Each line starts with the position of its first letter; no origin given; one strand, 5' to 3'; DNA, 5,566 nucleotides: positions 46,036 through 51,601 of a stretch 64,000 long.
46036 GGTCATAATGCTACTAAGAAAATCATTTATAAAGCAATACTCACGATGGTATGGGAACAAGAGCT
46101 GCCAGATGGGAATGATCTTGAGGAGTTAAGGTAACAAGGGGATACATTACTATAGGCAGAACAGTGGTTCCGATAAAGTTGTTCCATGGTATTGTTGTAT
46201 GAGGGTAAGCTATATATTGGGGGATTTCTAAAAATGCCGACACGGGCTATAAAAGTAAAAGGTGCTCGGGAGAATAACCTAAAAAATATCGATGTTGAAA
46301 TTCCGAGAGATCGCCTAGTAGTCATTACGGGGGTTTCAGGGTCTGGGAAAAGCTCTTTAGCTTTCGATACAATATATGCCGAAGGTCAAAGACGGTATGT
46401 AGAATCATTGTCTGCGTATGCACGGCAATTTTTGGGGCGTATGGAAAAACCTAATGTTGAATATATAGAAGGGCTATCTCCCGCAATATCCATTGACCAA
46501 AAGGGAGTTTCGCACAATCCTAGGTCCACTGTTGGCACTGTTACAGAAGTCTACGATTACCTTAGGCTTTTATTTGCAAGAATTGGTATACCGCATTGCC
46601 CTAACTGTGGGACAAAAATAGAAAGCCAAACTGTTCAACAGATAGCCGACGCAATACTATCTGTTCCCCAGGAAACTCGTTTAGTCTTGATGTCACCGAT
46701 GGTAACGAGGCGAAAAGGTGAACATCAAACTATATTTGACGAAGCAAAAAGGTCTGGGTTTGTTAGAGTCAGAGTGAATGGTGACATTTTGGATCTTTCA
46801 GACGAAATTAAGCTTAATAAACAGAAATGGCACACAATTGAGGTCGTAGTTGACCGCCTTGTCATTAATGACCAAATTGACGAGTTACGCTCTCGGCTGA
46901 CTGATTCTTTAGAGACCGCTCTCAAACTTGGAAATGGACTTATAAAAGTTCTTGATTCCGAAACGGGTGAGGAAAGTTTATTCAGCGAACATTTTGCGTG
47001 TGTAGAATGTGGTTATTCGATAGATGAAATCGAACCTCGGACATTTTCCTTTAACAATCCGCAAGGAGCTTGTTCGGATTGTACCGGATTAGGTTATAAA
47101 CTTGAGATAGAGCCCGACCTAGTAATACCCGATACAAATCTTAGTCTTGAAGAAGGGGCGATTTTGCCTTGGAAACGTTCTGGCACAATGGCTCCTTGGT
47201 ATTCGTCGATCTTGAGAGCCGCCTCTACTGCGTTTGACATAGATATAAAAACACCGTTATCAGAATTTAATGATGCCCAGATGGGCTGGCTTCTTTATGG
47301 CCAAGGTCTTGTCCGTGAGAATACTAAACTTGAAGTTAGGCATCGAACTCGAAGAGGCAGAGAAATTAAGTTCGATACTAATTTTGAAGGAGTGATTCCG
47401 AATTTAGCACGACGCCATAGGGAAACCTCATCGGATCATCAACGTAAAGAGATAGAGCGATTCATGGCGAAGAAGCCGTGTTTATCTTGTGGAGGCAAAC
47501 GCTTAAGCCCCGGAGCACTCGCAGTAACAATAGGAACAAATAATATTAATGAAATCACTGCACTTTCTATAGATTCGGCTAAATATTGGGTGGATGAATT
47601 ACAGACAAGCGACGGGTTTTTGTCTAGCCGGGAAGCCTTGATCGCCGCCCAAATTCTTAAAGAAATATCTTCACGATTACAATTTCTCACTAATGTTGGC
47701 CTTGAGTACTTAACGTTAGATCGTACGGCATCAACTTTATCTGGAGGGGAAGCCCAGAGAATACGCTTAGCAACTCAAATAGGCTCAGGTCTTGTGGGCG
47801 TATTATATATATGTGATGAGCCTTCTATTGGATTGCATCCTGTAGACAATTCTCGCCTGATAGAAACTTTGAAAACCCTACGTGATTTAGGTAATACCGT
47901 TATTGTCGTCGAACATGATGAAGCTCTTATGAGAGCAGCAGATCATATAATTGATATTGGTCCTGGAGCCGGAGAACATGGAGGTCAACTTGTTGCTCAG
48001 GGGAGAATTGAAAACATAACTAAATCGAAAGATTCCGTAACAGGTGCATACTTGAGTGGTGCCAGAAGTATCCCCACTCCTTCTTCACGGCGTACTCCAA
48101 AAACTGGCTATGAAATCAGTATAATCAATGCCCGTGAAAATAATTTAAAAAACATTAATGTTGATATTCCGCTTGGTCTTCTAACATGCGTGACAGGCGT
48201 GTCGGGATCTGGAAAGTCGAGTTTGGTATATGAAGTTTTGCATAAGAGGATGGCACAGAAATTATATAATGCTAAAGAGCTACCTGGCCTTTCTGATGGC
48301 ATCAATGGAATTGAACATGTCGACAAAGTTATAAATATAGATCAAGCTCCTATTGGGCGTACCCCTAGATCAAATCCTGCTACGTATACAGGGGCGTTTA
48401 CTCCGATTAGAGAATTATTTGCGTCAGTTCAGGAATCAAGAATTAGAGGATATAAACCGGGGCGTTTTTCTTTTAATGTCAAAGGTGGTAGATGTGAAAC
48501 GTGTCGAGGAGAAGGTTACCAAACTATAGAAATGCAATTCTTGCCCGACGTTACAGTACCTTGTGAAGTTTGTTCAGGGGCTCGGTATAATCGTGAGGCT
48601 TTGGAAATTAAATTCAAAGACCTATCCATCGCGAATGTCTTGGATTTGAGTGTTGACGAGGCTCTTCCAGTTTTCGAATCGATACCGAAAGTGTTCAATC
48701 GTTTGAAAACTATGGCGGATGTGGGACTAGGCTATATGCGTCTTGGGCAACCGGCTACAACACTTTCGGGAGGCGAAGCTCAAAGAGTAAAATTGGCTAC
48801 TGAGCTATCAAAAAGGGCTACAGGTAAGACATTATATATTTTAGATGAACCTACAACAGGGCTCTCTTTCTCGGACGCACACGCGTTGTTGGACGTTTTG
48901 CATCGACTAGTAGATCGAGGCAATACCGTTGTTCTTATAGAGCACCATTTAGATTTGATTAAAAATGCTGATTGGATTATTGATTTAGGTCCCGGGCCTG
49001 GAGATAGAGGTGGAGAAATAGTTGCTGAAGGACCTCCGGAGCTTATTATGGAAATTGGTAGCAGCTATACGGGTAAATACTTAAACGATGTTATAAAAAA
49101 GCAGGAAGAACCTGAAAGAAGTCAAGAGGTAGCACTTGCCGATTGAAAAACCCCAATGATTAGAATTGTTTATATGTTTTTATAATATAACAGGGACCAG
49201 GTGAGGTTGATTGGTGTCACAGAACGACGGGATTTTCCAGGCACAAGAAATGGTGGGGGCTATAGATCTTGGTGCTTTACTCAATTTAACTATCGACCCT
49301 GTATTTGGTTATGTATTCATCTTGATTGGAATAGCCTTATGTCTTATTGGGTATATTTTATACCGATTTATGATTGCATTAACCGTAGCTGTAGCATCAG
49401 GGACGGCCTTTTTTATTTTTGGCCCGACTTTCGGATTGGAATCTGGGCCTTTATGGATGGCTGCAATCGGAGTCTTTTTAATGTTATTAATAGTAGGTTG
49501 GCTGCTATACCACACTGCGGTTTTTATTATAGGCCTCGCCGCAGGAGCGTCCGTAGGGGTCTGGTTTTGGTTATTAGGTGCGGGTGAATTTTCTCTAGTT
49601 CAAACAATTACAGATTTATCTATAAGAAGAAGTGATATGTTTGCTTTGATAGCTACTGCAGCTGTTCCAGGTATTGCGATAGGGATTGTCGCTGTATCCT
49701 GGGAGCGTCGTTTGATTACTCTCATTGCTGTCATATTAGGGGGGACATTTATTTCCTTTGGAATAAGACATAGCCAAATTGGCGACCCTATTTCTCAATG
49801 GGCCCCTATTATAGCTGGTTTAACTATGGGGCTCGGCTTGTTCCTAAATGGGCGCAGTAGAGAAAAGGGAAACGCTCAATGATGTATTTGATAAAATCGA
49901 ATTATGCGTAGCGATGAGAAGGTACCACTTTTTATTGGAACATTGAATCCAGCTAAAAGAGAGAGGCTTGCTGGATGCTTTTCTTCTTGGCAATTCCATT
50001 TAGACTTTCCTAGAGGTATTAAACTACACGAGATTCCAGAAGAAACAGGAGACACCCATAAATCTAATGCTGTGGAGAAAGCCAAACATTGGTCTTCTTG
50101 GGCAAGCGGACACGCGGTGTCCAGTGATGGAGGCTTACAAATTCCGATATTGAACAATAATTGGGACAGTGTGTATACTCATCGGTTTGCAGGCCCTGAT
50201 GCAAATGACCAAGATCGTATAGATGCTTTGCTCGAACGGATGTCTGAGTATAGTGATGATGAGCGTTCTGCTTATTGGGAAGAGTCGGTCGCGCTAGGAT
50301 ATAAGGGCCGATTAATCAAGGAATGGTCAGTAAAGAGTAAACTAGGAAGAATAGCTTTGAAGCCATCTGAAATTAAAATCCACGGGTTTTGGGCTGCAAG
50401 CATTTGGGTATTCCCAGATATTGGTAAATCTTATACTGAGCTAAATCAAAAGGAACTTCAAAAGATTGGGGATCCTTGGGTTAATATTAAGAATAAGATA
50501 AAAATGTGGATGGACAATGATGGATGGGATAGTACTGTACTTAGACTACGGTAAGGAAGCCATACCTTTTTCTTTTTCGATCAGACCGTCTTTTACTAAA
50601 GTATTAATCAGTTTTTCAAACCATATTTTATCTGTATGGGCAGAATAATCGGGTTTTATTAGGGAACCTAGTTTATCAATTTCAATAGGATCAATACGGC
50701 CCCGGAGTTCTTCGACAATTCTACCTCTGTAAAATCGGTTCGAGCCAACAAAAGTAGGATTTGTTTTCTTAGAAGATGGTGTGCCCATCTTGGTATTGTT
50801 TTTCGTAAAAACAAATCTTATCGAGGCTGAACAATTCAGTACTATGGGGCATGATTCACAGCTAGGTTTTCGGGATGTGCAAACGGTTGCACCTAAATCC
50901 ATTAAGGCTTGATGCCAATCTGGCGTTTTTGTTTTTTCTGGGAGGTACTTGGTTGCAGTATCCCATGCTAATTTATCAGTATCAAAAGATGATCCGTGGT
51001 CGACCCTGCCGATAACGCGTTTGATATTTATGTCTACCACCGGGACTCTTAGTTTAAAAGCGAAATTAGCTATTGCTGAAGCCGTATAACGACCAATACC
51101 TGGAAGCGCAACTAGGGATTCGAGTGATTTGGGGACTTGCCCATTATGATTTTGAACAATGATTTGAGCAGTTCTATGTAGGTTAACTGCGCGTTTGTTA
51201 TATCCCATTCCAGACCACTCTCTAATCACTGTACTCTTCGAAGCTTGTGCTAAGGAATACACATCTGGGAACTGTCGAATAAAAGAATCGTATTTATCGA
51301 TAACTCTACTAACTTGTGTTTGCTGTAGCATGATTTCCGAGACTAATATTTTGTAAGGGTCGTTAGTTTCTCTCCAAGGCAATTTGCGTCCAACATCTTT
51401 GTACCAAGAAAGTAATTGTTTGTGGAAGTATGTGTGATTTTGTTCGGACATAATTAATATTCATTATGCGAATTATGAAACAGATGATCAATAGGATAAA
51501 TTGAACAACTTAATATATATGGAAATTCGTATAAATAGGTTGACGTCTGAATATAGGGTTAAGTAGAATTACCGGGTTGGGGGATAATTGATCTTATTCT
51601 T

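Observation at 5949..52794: Two independent UGA-at-active-site events in one 64-kb window imply a selenium-utilising trait, or a systematic artefact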

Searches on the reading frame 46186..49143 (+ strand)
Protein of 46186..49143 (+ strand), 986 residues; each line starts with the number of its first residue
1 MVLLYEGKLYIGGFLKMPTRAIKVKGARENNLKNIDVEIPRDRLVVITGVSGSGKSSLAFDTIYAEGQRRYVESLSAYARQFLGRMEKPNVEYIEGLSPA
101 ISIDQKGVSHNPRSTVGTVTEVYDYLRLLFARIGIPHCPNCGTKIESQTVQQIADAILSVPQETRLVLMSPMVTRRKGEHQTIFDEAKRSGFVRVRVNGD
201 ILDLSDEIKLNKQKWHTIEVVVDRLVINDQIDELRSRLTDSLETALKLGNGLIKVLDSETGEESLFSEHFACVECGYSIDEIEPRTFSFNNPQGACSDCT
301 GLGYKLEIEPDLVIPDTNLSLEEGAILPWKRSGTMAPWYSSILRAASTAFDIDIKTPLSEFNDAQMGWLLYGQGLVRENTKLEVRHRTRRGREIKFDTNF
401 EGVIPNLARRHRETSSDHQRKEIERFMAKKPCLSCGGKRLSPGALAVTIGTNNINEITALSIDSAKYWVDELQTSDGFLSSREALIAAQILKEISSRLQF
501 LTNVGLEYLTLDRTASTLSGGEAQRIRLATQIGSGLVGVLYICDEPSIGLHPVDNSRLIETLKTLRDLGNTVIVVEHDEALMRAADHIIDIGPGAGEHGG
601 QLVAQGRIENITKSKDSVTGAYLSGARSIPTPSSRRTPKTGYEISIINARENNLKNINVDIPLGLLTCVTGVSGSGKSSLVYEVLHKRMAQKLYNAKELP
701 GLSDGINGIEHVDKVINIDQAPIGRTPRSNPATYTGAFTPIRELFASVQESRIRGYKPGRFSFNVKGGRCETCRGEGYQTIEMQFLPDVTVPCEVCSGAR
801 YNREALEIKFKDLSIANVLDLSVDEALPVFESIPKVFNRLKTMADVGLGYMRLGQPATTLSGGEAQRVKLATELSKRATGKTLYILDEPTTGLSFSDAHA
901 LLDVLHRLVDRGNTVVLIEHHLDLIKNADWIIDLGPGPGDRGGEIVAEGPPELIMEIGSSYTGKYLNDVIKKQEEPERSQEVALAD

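Call 76: search_protein_families(library=pfam, proteins=[window:46186-49143:+], max_evalue=0.0001)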
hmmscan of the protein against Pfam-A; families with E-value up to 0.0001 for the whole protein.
window:46186-49143:+ (986 aa): 8 families
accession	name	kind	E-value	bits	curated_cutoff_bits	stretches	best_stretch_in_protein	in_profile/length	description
PF17760.6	UvrA_inter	-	1.6e-37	128.1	23.3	1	148-257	1-107/109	UvrA interaction domain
PF17755.6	UvrA_DNA-bind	-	1.2e-29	103.2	23.2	1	310-425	2-110/110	UvrA DNA-binding domain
PF00005.33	ABC_tran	-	7e-20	72.5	25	0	842-891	91-137/137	ABC transporter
PF02463.25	SMC_N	-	4e-09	36.7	40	0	230-591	135-211/220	RecF/RecN/SMC N terminal domain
PF13191.12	AAA_16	-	5.3e-08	34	32.6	0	38-82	20-63/167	AAA ATPase domain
PF20703.3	nSTAND1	-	2.8e-07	31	27.1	0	28-59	19-50/379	Novel STAND NTPase 1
PF13555.12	AAA_29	-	1.1e-06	28.8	27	0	36-58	16-38/61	P-loop containing region of AAA domain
PF03193.22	RsgA_GTPase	-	3.5e-06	27.4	30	0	637-687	79-129/174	RsgA GTPase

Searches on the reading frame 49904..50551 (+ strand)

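Call 76: search_protein_families(library=pfam, proteins=[window:49904-50551:+], max_evalue=0.0001)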
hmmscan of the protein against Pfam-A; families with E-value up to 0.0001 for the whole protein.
window:49904-50551:+ (216 aa): 1 family
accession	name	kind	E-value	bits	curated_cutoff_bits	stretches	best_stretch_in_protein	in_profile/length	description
PF01725.21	Ham1p_like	-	3.6e-14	53.5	22.5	1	10-188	2-173/186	Ham1 family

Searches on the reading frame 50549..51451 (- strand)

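Call 76: search_protein_families(library=pfam, proteins=[window:50549-51451:-], max_evalue=0.0001)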
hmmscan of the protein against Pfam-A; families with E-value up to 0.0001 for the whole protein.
window:50549-51451:- (301 aa): 2 families
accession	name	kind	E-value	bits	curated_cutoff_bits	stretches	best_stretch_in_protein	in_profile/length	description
PF00730.31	HhH-GPD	-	4e-16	59.7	26.2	1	37-162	1-98/108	HhH-GPD superfamily base excision DNA repair protein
PF00633.29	HHH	-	1.5e-08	34.5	24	1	102-130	2-30/30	Helix-hairpin-helix motif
